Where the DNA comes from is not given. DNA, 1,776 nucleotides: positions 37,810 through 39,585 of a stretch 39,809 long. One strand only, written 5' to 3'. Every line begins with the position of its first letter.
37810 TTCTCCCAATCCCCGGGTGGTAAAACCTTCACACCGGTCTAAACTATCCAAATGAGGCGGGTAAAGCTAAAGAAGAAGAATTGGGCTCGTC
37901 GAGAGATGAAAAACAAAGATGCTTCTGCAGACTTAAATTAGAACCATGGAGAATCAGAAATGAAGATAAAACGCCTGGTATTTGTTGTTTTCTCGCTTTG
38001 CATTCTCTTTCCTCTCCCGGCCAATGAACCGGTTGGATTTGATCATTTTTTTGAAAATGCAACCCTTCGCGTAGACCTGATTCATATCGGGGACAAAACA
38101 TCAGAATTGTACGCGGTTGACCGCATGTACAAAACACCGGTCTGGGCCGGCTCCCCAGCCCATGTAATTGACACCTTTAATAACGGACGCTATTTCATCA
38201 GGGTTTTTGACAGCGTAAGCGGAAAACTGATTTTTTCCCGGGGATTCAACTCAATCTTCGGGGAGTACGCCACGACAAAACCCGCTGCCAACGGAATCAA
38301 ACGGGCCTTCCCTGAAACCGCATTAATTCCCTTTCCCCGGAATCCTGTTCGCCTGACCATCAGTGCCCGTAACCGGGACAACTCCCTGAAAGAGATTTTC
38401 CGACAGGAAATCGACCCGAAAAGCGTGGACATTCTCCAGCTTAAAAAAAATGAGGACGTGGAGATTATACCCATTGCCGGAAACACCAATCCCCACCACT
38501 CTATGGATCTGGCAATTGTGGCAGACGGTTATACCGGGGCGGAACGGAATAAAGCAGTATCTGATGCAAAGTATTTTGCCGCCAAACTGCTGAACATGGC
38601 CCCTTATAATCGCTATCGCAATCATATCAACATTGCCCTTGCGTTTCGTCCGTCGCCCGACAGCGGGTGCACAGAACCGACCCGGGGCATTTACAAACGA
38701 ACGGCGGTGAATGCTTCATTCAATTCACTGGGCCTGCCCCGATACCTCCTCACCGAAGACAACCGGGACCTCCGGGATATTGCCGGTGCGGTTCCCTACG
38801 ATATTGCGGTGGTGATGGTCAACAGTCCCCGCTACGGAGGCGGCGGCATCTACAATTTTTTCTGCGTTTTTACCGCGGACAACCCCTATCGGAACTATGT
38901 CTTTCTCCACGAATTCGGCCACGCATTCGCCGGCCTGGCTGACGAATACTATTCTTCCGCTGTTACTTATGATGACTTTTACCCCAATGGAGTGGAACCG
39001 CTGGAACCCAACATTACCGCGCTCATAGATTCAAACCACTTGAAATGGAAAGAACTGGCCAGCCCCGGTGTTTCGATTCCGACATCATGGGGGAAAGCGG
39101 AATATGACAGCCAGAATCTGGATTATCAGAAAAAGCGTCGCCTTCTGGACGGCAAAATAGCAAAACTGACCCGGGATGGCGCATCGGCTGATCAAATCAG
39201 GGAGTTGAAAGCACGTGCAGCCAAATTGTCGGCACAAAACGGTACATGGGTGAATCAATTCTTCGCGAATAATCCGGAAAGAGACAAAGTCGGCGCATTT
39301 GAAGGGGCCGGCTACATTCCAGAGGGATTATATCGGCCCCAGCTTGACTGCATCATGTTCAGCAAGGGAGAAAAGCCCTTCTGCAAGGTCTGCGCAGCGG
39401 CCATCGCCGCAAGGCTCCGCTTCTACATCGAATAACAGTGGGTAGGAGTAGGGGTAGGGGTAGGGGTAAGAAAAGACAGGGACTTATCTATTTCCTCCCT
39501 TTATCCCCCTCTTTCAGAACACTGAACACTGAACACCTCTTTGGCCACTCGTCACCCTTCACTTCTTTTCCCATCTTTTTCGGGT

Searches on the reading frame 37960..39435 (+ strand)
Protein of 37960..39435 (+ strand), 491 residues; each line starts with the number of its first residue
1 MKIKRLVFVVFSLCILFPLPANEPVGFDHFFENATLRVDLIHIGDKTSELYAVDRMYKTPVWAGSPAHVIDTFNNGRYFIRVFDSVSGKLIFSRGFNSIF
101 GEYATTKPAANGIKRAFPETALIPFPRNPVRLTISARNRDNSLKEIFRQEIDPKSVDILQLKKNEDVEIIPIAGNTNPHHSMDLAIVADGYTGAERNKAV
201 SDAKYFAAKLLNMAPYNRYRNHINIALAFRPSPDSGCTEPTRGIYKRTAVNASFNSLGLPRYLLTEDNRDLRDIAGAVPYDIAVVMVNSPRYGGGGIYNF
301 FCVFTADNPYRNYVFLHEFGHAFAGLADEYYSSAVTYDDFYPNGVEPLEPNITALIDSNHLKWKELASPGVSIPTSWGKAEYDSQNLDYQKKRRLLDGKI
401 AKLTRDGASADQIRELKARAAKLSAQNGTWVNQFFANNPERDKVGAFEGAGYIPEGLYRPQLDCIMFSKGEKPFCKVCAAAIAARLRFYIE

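Call 65: search_protein_families(library=pfam, proteins=[window:37960-39435:+], max_evalue=0.00001)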
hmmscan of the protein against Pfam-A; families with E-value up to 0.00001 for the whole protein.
window:37960-39435:+ (491 aa): 2 families
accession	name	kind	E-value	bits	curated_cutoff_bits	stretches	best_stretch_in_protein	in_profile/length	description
PF09471.16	Peptidase_M64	-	1.2e-78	264.7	26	1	171-484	2-300/302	IgA Peptidase M64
PF16217.10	M64_N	-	3.7e-37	127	27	1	27-147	2-121/122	Peptidase M64 N-terminus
